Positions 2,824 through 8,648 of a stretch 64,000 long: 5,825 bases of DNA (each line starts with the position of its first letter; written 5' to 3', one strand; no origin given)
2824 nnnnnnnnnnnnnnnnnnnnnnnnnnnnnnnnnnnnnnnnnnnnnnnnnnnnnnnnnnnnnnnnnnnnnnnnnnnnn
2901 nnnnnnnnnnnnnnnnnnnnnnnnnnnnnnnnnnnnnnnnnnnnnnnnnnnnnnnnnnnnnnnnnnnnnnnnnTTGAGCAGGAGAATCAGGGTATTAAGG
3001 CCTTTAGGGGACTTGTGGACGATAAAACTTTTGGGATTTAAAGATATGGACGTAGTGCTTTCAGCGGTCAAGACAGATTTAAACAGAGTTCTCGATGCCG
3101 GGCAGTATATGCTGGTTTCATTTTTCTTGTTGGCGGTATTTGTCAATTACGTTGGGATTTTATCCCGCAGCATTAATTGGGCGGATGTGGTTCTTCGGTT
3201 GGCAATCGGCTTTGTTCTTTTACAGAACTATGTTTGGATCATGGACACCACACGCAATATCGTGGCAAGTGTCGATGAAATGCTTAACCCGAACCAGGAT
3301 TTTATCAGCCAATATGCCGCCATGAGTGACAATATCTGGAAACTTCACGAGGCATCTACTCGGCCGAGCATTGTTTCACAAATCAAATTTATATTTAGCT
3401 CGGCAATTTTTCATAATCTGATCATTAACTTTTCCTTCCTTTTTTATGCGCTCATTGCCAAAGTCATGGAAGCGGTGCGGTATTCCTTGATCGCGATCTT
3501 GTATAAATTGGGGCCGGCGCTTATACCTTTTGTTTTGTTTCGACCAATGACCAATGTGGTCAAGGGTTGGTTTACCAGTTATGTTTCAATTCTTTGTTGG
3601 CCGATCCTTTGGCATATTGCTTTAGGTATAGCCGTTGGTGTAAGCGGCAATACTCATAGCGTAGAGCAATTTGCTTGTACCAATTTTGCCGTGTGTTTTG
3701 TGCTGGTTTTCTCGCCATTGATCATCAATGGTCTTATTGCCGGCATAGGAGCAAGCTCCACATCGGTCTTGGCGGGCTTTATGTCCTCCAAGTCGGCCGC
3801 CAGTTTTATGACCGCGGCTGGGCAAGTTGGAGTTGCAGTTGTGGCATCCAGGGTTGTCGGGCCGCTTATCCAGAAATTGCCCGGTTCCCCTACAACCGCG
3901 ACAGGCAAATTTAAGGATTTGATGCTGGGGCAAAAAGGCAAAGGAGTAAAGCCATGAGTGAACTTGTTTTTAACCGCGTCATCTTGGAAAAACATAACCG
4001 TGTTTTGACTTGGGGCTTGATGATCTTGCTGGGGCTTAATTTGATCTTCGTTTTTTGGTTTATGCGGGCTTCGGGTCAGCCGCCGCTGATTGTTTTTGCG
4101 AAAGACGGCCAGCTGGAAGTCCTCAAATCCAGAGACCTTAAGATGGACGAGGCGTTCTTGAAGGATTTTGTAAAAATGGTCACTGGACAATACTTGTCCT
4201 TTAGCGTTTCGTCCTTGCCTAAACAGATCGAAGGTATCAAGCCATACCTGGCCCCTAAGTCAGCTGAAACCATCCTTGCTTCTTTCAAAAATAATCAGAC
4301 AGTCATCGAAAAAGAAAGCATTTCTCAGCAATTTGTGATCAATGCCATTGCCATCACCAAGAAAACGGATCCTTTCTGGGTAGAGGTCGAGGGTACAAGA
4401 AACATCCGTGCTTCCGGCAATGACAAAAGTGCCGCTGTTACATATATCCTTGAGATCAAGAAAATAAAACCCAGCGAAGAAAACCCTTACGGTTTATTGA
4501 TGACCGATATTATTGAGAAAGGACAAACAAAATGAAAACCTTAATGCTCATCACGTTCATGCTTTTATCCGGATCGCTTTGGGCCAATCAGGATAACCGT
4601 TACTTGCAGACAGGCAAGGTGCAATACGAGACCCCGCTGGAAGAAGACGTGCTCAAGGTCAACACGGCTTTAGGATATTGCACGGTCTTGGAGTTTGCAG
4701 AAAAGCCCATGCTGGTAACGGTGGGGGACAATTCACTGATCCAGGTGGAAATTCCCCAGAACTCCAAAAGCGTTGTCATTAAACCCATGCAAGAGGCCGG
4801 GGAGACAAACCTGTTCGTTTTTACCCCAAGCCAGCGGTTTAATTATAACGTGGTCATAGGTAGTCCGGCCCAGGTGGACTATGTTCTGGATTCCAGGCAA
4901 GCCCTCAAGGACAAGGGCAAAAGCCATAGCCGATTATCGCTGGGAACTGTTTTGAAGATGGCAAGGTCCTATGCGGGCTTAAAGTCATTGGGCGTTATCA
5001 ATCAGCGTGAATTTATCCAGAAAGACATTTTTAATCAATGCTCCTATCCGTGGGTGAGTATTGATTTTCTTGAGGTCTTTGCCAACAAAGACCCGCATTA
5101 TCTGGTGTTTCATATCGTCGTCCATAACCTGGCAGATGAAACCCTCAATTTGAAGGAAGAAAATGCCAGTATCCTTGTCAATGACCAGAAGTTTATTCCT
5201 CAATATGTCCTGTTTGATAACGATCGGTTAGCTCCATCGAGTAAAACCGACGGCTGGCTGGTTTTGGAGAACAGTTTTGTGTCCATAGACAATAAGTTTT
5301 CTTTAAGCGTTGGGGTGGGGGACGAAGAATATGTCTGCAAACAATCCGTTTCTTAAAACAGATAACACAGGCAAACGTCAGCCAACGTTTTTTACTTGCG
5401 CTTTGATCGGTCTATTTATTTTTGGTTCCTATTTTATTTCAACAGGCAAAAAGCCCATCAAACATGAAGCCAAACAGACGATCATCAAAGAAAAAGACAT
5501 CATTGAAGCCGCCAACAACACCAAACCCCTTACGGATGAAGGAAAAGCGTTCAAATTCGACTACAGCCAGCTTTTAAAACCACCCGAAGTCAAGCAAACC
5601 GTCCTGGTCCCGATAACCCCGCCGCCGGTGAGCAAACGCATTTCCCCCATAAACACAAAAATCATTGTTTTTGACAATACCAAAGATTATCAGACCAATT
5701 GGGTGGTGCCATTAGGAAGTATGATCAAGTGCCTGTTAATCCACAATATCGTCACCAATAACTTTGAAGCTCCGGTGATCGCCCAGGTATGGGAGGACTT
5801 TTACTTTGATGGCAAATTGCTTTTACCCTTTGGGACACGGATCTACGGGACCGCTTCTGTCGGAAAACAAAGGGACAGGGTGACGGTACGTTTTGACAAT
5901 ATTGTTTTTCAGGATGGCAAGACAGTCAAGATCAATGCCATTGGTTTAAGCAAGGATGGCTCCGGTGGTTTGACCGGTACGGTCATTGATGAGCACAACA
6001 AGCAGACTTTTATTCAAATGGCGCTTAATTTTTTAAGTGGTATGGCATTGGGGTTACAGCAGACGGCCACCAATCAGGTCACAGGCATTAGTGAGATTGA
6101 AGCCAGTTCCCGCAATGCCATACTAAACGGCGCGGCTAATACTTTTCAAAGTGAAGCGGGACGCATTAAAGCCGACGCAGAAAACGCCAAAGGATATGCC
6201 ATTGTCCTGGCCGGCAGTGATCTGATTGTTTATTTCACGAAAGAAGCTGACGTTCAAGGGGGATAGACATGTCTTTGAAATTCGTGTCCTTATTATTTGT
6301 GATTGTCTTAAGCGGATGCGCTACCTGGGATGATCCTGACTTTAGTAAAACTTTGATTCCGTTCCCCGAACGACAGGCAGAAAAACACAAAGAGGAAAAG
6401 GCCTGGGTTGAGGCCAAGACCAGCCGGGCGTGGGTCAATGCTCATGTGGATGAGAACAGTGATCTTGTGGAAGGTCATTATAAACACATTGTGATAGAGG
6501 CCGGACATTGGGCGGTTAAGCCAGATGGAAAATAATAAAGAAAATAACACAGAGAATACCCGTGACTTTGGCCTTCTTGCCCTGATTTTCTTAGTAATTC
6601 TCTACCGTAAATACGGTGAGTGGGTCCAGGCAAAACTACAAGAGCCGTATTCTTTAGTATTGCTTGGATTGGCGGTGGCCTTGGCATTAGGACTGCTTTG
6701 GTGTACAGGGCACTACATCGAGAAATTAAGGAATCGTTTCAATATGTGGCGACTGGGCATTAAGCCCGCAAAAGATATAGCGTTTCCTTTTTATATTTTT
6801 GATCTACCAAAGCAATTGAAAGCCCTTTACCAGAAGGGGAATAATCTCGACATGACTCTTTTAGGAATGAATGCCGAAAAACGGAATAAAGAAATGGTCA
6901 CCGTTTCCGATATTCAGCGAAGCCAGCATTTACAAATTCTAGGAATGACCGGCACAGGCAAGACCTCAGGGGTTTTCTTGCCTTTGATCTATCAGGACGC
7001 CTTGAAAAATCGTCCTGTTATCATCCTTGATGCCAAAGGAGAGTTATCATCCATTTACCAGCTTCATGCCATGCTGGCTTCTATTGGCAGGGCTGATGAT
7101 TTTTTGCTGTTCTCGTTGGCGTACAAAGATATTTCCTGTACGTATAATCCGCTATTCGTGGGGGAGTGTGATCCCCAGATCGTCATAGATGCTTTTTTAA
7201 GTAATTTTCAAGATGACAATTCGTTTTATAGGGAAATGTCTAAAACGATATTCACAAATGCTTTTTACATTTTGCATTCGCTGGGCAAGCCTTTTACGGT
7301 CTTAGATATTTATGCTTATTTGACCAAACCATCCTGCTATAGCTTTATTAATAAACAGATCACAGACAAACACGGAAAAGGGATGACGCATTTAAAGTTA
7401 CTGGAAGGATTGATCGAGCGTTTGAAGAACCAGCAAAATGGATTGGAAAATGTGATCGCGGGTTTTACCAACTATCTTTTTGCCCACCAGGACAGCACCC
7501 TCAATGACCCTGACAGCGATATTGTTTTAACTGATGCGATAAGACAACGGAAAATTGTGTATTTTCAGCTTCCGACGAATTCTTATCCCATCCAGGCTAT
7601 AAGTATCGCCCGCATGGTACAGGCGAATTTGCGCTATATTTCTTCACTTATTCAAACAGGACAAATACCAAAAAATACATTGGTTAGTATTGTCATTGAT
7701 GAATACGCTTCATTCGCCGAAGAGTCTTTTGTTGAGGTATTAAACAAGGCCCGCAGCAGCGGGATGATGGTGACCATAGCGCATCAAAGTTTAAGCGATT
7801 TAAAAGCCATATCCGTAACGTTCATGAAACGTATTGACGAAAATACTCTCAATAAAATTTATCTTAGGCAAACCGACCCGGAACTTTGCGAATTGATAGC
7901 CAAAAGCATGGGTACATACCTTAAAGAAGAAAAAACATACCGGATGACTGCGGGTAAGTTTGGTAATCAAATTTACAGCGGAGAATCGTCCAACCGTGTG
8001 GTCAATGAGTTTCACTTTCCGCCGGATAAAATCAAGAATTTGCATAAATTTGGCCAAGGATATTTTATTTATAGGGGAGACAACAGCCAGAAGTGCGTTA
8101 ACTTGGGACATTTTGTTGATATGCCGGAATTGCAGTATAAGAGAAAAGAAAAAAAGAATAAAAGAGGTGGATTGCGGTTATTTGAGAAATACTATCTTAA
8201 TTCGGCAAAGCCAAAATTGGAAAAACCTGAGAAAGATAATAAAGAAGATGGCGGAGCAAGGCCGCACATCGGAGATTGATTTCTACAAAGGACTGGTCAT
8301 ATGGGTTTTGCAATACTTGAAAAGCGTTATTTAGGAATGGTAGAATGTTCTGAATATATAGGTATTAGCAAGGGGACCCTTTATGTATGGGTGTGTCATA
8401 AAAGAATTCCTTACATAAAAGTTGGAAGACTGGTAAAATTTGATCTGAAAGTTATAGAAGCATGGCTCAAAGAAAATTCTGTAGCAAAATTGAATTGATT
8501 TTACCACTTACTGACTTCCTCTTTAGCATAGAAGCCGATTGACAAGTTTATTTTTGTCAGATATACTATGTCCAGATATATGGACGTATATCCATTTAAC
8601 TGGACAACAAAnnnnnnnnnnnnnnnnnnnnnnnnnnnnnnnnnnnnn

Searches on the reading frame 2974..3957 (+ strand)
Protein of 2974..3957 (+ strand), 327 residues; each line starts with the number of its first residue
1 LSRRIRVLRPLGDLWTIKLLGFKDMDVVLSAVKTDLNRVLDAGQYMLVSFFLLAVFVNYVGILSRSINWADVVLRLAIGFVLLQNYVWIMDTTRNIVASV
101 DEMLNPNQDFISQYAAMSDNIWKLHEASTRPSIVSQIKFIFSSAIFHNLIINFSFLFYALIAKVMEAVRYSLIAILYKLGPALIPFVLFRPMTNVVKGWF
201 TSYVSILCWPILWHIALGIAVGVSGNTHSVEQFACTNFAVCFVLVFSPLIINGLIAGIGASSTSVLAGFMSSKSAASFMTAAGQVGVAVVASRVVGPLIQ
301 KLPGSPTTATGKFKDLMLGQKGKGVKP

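Call 6: search_protein_families(library=pfam, max_evalue=0.01, proteins=[window:2974-3957:+])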
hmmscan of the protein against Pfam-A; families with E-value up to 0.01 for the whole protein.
window:2974-3957:+ (327 aa): 0 families

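Call 52: search_protein_families(library=ncbifam, max_evalue=0.001, proteins=[window:2974-3957:+])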
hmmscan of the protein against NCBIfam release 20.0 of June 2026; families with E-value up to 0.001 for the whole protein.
window:2974-3957:+ (327 aa): 0 families

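Call 67: search_protein_families(library=padloc, max_evalue=0.01, proteins=[window:3046-3957:+])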
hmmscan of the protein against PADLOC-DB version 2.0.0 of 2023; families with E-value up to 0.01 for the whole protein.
window:3046-3957:+ (303 aa): 0 families

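Call 87: search_solved_structures(query=A7, max_evalue=5)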
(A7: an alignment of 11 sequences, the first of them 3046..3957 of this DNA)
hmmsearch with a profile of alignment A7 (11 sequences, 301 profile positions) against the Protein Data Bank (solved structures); distinct sequences matched with E-value up to 5: 0.

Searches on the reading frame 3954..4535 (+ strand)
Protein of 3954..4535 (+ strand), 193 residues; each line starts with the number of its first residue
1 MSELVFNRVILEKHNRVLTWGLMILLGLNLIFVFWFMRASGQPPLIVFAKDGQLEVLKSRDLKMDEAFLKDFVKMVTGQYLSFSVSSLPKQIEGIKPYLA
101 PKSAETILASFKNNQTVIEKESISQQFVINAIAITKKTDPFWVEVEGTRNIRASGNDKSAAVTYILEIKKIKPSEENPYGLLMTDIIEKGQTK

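Call 6: search_protein_families(library=pfam, max_evalue=0.01, proteins=[window:3954-4535:+])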
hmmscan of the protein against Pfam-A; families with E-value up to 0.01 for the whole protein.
window:3954-4535:+ (193 aa): 1 family
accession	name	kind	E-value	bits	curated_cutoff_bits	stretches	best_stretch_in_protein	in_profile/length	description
PF05309.16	TraE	-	1.2e-05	25.3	24.8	1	14-156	16-155/182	TraE protein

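Call 52: search_protein_families(library=ncbifam, max_evalue=0.001, proteins=[window:3954-4535:+])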
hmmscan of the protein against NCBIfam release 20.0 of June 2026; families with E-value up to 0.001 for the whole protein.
window:3954-4535:+ (193 aa): 1 family
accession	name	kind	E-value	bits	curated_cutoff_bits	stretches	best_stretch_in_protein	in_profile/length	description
TIGR02761.1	TraE_TIGR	equivalog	2.4e-05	24.3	109.05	1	12-168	12-168/181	type IV conjugative transfer system protein TraE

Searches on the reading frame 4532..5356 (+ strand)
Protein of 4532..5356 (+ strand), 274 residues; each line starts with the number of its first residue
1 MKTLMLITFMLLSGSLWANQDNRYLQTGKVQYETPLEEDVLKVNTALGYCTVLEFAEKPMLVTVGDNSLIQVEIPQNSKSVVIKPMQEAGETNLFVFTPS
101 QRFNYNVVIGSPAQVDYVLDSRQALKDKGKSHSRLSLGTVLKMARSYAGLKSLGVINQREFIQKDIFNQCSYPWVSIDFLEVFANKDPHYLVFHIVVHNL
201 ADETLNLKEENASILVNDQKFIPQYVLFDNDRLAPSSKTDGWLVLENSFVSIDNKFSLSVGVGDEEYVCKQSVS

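Call 6: search_protein_families(library=pfam, max_evalue=0.01, proteins=[window:4532-5356:+])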
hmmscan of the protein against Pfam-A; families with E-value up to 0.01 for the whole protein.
window:4532-5356:+ (274 aa): 1 family
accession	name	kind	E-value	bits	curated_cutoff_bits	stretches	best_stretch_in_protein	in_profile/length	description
PF03524.21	CagX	-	5.7e-07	30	34.2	1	37-111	10-86/198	Conjugal transfer protein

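Call 52: search_protein_families(library=ncbifam, max_evalue=0.001, proteins=[window:4532-5356:+])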
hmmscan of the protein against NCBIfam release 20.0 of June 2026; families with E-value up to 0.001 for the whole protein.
window:4532-5356:+ (274 aa): 1 family
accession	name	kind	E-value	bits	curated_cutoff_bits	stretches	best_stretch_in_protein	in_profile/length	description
TIGR02781.1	VirB9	equivalog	1.2e-09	38.2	217.7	1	4-109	3-107/248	P-type conjugative transfer protein VirB9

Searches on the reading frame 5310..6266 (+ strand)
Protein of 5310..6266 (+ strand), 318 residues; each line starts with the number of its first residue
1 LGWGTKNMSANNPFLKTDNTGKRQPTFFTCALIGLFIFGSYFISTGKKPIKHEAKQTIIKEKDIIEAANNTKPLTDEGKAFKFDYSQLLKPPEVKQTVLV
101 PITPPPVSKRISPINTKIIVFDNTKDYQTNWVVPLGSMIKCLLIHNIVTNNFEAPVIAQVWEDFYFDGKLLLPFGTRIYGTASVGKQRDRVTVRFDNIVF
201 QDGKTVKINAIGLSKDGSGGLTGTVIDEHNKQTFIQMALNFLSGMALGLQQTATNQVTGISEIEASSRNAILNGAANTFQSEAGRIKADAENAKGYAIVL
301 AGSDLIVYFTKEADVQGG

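Call 6: search_protein_families(library=pfam, max_evalue=0.01, proteins=[window:5310-6266:+])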
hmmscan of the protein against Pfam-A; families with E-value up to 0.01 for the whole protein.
window:5310-6266:+ (318 aa): 2 families
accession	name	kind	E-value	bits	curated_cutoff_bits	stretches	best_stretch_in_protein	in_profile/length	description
PF03743.19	TrbI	-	3.1e-22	79.8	35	1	133-312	2-185/188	Bacterial conjugation TrbI-like protein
PF12508.14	Transposon_TraM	-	1.7e-05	25.9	25.1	1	160-289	21-135/145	Conjugative transposon, TraM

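Call 52: search_protein_families(library=ncbifam, max_evalue=0.001, proteins=[window:5310-6266:+])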
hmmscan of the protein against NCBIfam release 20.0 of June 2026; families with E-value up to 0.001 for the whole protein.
window:5310-6266:+ (318 aa): 2 families
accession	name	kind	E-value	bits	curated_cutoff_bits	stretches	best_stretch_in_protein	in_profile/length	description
NF038091.1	T4SS_VirB10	equivalog_domain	4.5e-11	42.7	220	1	128-310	6-186/197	type IV secretion system protein VirB10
NF010405.0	PRK13831.1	subfamily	2.3e-05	23.5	386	1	134-251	246-367/433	IncP-type conjugal transfer protein TrbI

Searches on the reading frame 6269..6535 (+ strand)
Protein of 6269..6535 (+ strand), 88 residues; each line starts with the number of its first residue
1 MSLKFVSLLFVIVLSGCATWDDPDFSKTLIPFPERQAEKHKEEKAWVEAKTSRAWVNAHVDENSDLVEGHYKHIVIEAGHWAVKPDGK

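Call 6: search_protein_families(library=pfam, max_evalue=0.01, proteins=[window:6269-6535:+])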
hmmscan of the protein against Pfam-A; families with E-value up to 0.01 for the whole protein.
window:6269-6535:+ (88 aa): 1 family
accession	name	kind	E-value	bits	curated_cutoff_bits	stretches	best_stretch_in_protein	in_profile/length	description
PF09676.15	TraV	-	0.00054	21.4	21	1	47-81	94-128/128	Type IV conjugative transfer system lipoprotein (TraV)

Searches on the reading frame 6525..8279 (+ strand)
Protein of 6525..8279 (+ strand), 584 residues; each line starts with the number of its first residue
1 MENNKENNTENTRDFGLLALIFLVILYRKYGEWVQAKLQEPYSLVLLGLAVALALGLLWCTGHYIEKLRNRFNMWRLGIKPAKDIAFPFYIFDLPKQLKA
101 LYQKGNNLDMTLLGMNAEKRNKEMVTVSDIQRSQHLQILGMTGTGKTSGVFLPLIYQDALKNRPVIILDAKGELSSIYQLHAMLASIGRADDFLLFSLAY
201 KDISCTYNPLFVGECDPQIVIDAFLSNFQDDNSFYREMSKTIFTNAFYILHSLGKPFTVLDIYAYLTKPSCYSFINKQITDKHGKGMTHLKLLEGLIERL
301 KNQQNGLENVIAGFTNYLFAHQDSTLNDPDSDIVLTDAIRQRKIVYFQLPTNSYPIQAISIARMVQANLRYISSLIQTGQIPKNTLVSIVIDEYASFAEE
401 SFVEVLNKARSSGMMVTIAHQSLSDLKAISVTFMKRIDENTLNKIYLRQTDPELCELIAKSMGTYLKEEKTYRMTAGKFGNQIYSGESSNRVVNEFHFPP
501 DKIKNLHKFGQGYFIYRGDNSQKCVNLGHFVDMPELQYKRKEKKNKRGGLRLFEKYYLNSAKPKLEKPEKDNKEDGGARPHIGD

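Call 6: search_protein_families(library=pfam, max_evalue=0.01, proteins=[window:6525-8279:+])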
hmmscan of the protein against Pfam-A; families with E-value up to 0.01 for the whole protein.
window:6525-8279:+ (584 aa): 4 families
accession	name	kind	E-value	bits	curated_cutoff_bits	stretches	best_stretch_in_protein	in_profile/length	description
PF12696.13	TraG-D_C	-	1.4e-11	44.8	22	1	387-507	2-125/126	TraM recognition site of TraD and TraG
PF10412.15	TrwB_AAD_bind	-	3.8e-07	29.8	20.5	1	131-179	13-60/387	Type IV secretion-system coupling protein DNA-binding domain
PF01935.23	DUF87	-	1.6e-06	28.8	23.2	1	133-187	23-81/220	Helicase HerA, central domain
PF02534.20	T4SS-DNA_transf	-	1.6e-05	24.4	20.1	1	103-487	15-404/468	Type IV secretory system Conjugative DNA transfer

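Call 24: find_related_loci(query=window:6525-8279:+, collection=viral_contigs, flank=10000)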
Query window:6525-8279:+ (584 aa) in viral_contigs; peptide patterns used: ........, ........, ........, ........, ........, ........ (x = any residue, [..] = any of these).
8 stretches matched a pattern, but none encodes a relative of the query by tblastn (E <= 1e-3).

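Call 52: search_protein_families(library=ncbifam, max_evalue=0.001, proteins=[window:6525-8279:+])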
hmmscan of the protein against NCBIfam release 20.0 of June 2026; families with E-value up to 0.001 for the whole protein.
window:6525-8279:+ (584 aa): 6 families
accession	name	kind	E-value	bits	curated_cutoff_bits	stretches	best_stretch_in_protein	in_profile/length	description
TIGR03743.1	SXT_TraD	subfamily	1.3e-28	99.8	366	2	307-508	403-616/636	conjugative transfer system coupling protein TraD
TIGR03754.1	conj_TOL_TraD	equivalog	8.1e-23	80.8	647.55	2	120-210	167-256/643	type IV conjugative transfer system coupling protein TraD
NF045973.1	conju_CD1115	equivalog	2e-16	59.9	250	1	120-485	11-396/442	VirD4-like conjugal transfer protein, CD1115 family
TIGR02759.1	TraD_Ftype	equivalog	1.1e-06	27.7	521.35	1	132-471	175-495/566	type IV conjugative transfer system coupling protein TraD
NF041447.1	TrbC_conju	equivalog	2.5e-06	26.2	800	0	121-195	118-190/685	F-type conjugative transfer protein TrbC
TIGR03925.1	T7SS_EccC_b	equivalog_domain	0.00032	19.1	346.55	0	389-450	462-529/564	type VII secretion protein EccCb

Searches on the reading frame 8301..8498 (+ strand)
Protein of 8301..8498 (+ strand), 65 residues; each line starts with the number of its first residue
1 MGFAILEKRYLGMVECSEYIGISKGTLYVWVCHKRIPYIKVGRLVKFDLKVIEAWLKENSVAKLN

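Call 6: search_protein_families(library=pfam, max_evalue=0.01, proteins=[window:8301-8498:+])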
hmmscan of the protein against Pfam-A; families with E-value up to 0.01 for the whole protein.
window:8301-8498:+ (65 aa): 1 family
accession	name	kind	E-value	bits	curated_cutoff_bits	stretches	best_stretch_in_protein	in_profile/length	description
PF12728.13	HTH_17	-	1.8e-09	38.2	27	1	15-60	6-51/51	Helix-turn-helix domain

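Call 67: search_protein_families(library=padloc, max_evalue=0.01, proteins=[window:8301-8498:+])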
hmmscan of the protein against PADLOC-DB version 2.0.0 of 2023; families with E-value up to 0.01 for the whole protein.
window:8301-8498:+ (65 aa): 1 family
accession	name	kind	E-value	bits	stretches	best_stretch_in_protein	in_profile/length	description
PDLC04133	mad1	-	0.0097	14.2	0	17-58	12-53/60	mads_1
